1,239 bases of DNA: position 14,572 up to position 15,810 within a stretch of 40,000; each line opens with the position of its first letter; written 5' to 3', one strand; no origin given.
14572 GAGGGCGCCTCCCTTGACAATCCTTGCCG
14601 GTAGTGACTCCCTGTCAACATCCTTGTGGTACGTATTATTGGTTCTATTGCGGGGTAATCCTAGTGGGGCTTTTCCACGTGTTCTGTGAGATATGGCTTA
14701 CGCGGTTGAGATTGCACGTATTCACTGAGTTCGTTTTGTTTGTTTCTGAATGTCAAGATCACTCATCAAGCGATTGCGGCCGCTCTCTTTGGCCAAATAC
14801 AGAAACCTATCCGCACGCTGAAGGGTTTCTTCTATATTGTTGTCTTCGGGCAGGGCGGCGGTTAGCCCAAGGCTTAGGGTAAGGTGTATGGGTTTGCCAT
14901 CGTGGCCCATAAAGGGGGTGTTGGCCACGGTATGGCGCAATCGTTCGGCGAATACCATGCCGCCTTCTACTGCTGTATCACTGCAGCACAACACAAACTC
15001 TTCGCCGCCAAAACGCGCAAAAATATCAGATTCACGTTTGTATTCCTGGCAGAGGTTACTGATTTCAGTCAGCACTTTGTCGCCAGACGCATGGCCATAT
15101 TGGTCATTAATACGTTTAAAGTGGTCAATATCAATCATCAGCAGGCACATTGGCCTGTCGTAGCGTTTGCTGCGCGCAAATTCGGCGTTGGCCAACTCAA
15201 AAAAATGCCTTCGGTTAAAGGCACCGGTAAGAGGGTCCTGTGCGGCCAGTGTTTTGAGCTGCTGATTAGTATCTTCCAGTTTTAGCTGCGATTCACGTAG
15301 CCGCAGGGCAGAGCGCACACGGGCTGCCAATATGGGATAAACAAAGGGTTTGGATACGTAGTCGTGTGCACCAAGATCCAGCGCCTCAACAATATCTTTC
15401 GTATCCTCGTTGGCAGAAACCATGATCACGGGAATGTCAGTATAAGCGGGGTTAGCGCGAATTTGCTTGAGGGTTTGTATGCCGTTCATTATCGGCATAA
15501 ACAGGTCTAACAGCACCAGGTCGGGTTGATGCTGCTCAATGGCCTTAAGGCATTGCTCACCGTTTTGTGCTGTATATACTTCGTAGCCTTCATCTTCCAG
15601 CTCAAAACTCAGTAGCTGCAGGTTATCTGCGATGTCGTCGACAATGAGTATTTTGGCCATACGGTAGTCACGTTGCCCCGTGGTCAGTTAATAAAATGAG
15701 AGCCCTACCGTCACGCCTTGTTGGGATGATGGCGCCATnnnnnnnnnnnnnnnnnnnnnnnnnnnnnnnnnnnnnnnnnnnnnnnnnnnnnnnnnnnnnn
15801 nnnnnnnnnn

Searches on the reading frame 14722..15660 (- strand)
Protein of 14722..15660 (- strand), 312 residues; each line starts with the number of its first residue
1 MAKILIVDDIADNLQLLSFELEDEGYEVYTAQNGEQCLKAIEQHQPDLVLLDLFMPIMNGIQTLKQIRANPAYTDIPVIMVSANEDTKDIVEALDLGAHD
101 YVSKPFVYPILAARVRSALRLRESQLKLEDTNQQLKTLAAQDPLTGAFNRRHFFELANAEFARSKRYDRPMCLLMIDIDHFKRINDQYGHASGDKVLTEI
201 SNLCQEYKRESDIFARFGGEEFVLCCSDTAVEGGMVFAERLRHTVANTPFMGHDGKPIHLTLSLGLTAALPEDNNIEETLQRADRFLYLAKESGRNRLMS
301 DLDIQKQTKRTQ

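Call 9: search_protein_families(library=pfam, proteins=[window:14722-15660:-])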
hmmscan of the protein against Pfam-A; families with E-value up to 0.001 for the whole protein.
window:14722-15660:- (312 aa): 2 families
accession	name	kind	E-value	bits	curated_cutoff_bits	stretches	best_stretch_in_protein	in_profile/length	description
PF00990.26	GGDEF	-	9.3e-42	143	23.8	1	139-297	1-161/161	Diguanylate cyclase, GGDEF domain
PF00072.30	Response_reg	-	1.4e-31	109.3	30.2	1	4-114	1-109/111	Response regulator receiver domain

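Call 11: find_related_loci(query=window:14722-15660:-, collection=genome_contigs, flank=3000)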
Query window:14722-15660:- (312 aa) in genome_contigs; peptide patterns used: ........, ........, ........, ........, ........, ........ (x = any residue, [..] = any of these).
600 stretches matched a pattern (row limit reached: there are more); 595 encode a relative of the query (tblastn E <= 1e-3); the best 80 are kept; 80 distinct loci.
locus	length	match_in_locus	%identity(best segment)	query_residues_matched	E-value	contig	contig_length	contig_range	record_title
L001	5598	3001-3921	41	3-301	5e-70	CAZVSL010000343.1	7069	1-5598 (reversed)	MAG TPA_asm: uncultured Calditrichaceae bacterium isolate SRP141376_co1_187 genome assembly, contig: NODE_18134_length_7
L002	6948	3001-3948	41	4-298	1e-68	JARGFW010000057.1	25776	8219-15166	MAG: Deferrisomatales bacterium isolate C14-16 NODE_816_length_25776_cov_7.670930, whole genome shotgun sequence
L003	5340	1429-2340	41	4-299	3e-68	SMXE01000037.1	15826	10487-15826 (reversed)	MAG: Caldithrix sp. isolate CR04bin15 k141_321098, whole genome shotgun sequence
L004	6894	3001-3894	41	2-303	1e-65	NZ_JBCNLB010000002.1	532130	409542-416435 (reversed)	MAG: Duganella sp. isolate SMAGNO38 Contig2, whole genome shotgun sequence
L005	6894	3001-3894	42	2-303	1e-64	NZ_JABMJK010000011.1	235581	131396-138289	Duganella sp. SG902 Ga0365368_11, whole genome shotgun sequence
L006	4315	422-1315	40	2-303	9e-63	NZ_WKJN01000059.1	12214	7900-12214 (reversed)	Duganella alba strain FT9W NODE_59_length_12214_cov_25.960702_59, whole genome shotgun sequence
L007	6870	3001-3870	38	2-298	6e-59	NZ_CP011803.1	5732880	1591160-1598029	Clostridium carboxidivorans P7 chromosome, complete genome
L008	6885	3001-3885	38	4-298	3e-59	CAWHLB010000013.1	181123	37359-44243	MAG: uncultured delta proteobacterium isolate MFD02416.bin.2.203 genome assembly, contig: contig_29464, whole genome sho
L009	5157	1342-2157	39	4-266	4e-58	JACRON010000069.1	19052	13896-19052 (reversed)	MAG: Nitrospirae bacterium isolate NC_groundwater_1962_Pr3_S-0.2um_41_9 scaffold_163172, whole genome shotgun sequence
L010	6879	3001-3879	40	4-300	3e-58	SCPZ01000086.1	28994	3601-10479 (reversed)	MAG: Methylobacter sp. isolate DP16D_bin.19 DP16D_bin.19-68691, whole genome shotgun sequence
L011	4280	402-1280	38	4-300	1e-57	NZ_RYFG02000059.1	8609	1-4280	Candidatus Methylobacter oryzae strain KRF1 C797, whole genome shotgun sequence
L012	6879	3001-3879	39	4-300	2e-57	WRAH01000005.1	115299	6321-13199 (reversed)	MAG: Defluviitaleaceae bacterium isolate Lab288P1bin22 Ga0131853_10000154, whole genome shotgun sequence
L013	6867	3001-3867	37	4-298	4e-57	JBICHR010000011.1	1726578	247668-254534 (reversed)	MAG: Phycisphaerales bacterium JB052 k141_58697, whole genome shotgun sequence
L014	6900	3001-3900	39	2-303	5e-57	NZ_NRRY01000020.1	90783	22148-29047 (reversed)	Lamprobacter modestohalophilus strain DSM 25653 scaffold0020, whole genome shotgun sequence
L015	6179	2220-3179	35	3-309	5e-56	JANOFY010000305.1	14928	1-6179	MAG: Planctomycetota bacterium isolate SOY_64_metabat_33_sub SOY_64_k141_2264973, whole genome shotgun sequence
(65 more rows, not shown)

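Call 12: find_encoding_contigs(protein=window:14722-15660:-, flank=3000, max_places=10)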
Protein window:14722-15660:- (312 aa): 4 contigs read that carry it; 2 places shown.
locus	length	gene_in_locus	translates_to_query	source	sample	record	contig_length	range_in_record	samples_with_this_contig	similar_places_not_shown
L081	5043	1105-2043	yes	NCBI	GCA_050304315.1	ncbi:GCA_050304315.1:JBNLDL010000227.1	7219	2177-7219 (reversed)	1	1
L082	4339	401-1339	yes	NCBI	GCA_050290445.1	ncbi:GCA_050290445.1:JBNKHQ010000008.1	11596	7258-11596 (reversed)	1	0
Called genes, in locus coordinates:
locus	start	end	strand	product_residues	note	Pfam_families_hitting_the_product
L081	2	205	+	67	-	?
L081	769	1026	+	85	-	PF19742:DUF6231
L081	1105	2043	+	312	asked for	PF00072:Response_reg, PF00990:GGDEF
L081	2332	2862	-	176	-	-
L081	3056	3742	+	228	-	PF00990:GGDEF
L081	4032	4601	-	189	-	PF28549:NDPSase_N, PF00293:NUDIX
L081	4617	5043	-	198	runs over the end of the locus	PF03167:UDG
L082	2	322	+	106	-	?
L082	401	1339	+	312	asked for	PF00072:Response_reg, PF00990:GGDEF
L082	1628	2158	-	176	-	-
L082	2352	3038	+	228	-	PF00990:GGDEF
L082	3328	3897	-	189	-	PF28549:NDPSase_N, PF00293:NUDIX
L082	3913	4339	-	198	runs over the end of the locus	PF03167:UDG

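Call 59: search_protein_families(library=ncbifam, proteins=[window:14722-15660:-], max_evalue=0.01)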
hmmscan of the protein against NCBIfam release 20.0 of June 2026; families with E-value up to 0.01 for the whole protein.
window:14722-15660:- (312 aa): 119 families (the best 25 are shown)
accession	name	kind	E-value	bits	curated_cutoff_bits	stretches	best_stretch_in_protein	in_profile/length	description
NF007135.0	PRK09581.1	equivalog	1.4e-88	297.7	474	2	111-300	264-454/457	PleD family two-component system response regulator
NF047654.1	DiguCycDgcRLepto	equivalog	4.8e-61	206.2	500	1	2-299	3-294/295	diguanylate cyclase DgcR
TIGR00254.1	GGDEF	domain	5.5e-52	175.9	37.4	1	135-299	1-165/168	diguanylate cyclase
NF038266.1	diguan_SiaD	equivalog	1.3e-51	175.4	290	1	125-298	80-252/252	biofilm regulation diguanylate cyclase SiaD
NF007380.0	PRK09894.1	equivalog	7.4e-45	153.6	256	1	127-303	116-288/296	diguanylate cyclase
NF041606.1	dguan_cyc_DgcA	equivalog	2.1e-38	132.1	370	1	132-298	171-336/340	diguanylate cyclase DgcA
NF007423.1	PRK09966.1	equivalog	5e-38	131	325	1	121-291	221-390/390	diguanylate cyclase DgcN/YfiN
NF007599.0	PRK10245.1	equivalog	4.7e-34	117.5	402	1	106-297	182-366/371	diguanylate cyclase AdrA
TIGR02154.1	PhoB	equivalog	1.1e-32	113.2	296.2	1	2-126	3-127/226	phosphate regulon transcriptional regulator PhoB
NF011955.1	PRK15426.1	equivalog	1.1e-32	112.9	408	1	133-300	392-560/564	cellulose biosynthesis regulator diguanylate cyclase DgcQ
NF040689.1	MtrAB_MtrA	equivalog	3.6e-32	111.5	300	1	4-125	1-119/219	MtrAB system response regulator MtrA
NF040534.1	resp_reg_YycF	equivalog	3.8e-31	108.1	340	1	3-137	2-132/231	response regulator YycF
NF045944.1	ResRegRpaBCyano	equivalog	4.5e-30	104.7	330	1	5-152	1-144/229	response regulator transcription factor RpaB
NF050064.1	BlResRespRegCbrR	equivalog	1.4e-29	103.3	600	1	21-298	143-411/415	bile resistance response regulator CbrR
NF051473.1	DigCycDgcsShew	equivalog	2.4e-29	102.7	400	1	133-297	129-287/291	diguanylate cyclase DgcS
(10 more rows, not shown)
